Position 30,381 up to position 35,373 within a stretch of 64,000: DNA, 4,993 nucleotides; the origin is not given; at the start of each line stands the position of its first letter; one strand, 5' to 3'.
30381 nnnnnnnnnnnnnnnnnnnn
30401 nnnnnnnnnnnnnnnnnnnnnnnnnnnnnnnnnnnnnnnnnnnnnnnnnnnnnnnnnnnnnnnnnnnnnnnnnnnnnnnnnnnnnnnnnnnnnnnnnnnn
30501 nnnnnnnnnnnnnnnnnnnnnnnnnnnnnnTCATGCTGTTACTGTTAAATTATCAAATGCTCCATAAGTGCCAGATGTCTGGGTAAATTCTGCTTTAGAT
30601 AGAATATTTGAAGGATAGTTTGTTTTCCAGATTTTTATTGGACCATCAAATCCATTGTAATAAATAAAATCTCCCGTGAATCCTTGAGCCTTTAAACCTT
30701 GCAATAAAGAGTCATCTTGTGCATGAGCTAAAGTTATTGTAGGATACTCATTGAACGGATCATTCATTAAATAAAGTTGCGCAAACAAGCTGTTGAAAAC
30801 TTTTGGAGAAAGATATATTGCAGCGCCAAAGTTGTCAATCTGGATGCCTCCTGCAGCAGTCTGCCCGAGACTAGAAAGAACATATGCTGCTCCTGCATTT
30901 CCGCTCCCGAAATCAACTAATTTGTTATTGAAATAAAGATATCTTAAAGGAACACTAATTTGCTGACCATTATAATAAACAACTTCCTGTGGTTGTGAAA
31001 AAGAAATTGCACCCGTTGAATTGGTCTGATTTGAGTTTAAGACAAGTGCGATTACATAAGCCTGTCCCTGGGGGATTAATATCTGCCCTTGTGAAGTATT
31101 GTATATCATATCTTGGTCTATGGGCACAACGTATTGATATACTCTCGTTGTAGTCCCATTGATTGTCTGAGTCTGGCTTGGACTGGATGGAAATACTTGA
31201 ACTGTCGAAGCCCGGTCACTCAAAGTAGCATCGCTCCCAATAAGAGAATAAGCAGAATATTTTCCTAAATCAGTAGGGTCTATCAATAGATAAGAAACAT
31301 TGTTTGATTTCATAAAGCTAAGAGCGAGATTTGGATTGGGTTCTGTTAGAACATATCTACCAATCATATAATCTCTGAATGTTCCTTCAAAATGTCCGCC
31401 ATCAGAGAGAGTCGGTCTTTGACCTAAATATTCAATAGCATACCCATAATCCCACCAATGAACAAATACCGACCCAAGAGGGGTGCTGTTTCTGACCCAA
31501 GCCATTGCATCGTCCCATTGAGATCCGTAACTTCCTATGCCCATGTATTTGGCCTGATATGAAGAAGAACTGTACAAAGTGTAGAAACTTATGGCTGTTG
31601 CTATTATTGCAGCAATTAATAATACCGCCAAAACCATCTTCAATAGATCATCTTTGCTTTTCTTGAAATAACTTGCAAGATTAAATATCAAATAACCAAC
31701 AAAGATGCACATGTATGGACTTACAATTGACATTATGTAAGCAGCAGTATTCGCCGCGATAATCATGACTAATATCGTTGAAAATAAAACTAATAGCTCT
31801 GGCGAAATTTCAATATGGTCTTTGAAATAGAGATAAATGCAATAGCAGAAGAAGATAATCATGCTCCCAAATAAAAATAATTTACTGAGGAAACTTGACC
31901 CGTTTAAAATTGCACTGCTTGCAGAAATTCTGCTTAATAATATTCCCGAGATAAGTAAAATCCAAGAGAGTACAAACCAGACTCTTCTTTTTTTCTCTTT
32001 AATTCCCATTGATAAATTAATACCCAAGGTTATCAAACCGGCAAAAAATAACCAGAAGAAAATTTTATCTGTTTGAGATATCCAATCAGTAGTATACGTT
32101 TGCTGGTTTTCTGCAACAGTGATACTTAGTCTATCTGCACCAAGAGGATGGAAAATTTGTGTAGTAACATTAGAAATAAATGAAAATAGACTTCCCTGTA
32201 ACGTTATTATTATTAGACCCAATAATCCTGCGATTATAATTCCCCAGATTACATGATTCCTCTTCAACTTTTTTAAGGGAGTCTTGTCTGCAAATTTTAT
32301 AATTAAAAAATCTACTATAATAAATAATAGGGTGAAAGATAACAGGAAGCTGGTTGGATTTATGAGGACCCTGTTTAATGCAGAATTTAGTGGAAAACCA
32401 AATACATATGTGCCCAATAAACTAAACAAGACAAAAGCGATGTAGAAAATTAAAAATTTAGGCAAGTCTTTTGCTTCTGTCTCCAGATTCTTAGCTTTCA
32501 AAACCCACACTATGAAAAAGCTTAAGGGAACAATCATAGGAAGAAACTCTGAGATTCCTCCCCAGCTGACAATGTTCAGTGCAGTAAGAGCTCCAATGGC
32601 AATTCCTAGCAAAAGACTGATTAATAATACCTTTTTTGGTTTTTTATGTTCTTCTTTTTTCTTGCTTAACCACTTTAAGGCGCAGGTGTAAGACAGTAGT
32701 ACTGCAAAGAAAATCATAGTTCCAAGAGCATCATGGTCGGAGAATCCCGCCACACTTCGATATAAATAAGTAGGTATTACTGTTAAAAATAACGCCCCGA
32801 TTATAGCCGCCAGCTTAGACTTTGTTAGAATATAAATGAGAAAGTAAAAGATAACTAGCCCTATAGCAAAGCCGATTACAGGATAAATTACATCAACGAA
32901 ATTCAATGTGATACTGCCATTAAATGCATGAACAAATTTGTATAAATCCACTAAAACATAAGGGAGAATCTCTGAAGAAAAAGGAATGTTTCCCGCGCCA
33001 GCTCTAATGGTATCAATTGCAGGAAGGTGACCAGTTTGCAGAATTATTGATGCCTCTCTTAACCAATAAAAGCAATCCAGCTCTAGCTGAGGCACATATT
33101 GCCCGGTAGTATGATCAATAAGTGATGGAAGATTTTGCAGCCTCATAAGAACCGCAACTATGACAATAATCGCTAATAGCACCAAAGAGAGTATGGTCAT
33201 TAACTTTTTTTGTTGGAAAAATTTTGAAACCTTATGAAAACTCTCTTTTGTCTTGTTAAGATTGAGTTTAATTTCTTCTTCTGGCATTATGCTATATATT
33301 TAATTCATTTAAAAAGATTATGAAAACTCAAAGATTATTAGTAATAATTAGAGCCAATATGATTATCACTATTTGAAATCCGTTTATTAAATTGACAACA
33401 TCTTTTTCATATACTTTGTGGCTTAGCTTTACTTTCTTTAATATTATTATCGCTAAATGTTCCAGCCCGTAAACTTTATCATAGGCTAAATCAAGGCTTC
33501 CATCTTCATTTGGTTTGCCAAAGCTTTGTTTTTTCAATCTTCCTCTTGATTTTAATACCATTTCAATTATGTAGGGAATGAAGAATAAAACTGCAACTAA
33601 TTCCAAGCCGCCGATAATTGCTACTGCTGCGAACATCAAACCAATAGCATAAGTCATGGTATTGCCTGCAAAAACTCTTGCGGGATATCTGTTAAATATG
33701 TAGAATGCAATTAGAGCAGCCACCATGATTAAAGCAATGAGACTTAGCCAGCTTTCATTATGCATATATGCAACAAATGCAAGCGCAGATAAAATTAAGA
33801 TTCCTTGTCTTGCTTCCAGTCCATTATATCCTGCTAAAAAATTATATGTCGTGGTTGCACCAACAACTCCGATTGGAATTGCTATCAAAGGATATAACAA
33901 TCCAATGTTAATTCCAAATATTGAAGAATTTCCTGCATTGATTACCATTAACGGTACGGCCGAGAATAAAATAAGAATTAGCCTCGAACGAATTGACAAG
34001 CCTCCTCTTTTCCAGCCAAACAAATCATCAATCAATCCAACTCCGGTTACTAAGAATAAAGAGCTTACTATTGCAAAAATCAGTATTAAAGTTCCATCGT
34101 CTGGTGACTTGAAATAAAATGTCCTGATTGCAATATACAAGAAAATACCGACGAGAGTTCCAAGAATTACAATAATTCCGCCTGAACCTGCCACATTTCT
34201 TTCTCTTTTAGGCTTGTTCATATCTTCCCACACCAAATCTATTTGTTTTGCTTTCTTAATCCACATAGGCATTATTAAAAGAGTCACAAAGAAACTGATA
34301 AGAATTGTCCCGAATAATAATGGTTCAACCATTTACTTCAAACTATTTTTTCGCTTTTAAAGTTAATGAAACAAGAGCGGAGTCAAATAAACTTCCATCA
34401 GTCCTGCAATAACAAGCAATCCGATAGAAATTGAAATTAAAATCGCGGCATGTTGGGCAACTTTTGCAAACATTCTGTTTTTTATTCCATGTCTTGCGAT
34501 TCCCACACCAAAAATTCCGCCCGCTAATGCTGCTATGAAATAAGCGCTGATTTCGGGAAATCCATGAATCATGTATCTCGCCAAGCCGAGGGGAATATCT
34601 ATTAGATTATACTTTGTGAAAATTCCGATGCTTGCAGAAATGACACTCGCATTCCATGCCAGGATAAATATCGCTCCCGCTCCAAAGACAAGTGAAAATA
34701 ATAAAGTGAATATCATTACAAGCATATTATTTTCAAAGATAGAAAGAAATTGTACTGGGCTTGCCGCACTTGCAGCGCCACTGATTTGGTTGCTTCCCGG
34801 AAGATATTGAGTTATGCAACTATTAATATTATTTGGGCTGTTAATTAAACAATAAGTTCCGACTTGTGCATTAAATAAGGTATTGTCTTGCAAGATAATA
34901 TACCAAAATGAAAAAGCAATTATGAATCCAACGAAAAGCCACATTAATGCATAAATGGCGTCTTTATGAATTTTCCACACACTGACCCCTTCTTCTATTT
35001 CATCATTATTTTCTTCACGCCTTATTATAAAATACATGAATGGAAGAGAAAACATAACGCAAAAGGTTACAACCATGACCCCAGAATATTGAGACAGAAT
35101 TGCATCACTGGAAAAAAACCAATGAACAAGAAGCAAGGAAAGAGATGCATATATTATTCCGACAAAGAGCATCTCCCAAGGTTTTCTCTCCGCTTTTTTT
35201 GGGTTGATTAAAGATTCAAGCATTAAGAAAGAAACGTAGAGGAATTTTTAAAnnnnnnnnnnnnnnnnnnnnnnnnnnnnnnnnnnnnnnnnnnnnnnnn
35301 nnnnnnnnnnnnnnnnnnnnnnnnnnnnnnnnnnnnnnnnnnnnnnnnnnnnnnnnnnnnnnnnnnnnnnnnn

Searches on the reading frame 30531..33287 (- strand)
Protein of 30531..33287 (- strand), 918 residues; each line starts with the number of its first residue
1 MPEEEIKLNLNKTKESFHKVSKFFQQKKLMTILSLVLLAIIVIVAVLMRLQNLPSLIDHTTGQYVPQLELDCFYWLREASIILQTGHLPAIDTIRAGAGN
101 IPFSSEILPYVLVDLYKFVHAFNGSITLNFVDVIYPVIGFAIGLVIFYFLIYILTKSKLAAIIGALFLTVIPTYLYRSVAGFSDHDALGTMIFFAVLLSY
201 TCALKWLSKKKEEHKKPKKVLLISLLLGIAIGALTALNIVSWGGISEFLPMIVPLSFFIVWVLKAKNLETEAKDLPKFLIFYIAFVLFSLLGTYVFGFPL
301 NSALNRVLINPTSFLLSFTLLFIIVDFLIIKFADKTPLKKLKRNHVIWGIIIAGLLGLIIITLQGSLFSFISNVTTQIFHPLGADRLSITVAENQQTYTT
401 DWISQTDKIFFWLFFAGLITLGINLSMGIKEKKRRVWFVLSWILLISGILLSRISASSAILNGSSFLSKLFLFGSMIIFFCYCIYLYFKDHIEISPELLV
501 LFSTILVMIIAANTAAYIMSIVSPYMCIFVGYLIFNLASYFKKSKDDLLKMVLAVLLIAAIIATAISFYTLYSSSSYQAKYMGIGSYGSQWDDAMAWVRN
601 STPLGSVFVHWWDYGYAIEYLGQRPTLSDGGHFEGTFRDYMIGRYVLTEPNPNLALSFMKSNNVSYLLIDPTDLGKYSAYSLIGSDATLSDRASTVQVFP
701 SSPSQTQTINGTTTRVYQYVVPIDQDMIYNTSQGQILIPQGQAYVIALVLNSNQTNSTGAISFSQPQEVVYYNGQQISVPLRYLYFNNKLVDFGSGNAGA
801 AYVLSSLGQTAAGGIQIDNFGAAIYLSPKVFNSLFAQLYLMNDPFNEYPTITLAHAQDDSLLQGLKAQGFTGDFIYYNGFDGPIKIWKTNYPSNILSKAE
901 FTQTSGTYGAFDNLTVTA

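Call 4: search_protein_families(library=pfam, proteins=[window:30531-33287:-], max_evalue=0.01)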
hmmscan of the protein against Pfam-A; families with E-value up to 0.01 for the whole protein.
window:30531-33287:- (918 aa): 2 families
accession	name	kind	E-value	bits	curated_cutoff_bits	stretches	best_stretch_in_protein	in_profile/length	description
PF02516.20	STT3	-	1.2e-07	32.1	24.5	1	33-515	2-398/405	Oligosaccharyl transferase STT3, N-terminal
PF21436.2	STT3-PglB_core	-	2.4e-07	31.8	23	1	608-650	5-45/131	STT3/PglB/AglB core domain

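Call 5: search_protein_families(library=ncbifam, proteins=[window:30531-33287:-], max_evalue=0.01)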
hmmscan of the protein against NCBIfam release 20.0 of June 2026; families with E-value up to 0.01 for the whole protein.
window:30531-33287:- (918 aa): 1 family
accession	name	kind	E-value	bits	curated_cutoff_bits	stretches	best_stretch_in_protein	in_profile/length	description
TIGR04154.1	archaeo_STT3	subfamily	7.4e-28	97.4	450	1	37-708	3-631/831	oligosaccharyl transferase, archaeosortase A system-associated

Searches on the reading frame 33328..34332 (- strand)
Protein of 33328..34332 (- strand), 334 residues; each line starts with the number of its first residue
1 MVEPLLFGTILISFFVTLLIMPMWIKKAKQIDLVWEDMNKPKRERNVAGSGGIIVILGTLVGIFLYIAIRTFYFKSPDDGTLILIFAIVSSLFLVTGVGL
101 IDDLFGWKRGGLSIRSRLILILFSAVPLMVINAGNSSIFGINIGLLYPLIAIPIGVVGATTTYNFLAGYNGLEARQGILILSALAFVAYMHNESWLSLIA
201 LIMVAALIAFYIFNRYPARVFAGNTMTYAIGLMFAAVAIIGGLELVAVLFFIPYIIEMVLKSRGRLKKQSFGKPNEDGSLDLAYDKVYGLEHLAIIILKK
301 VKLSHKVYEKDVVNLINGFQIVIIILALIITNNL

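Call 55: search_protein_families(library=pfam, proteins=[window:33328-34332:-], max_evalue=0.00001)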
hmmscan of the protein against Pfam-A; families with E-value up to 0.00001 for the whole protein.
window:33328-34332:- (334 aa): 1 family
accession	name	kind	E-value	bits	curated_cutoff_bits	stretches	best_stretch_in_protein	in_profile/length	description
PF00953.26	Glycos_transf_4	-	1.9e-26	93.4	27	1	86-241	2-159/160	Glycosyl transferase family 4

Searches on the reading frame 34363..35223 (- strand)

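Call 55: search_protein_families(library=pfam, proteins=[window:34363-35223:-], max_evalue=0.00001)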
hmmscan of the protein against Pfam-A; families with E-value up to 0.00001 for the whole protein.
window:34363-35223:- (286 aa): 1 family
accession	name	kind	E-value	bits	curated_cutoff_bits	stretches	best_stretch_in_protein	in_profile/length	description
PF01944.22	SpoIIM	-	1.4e-15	58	26.9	1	100-282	5-163/163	Stage II sporulation protein M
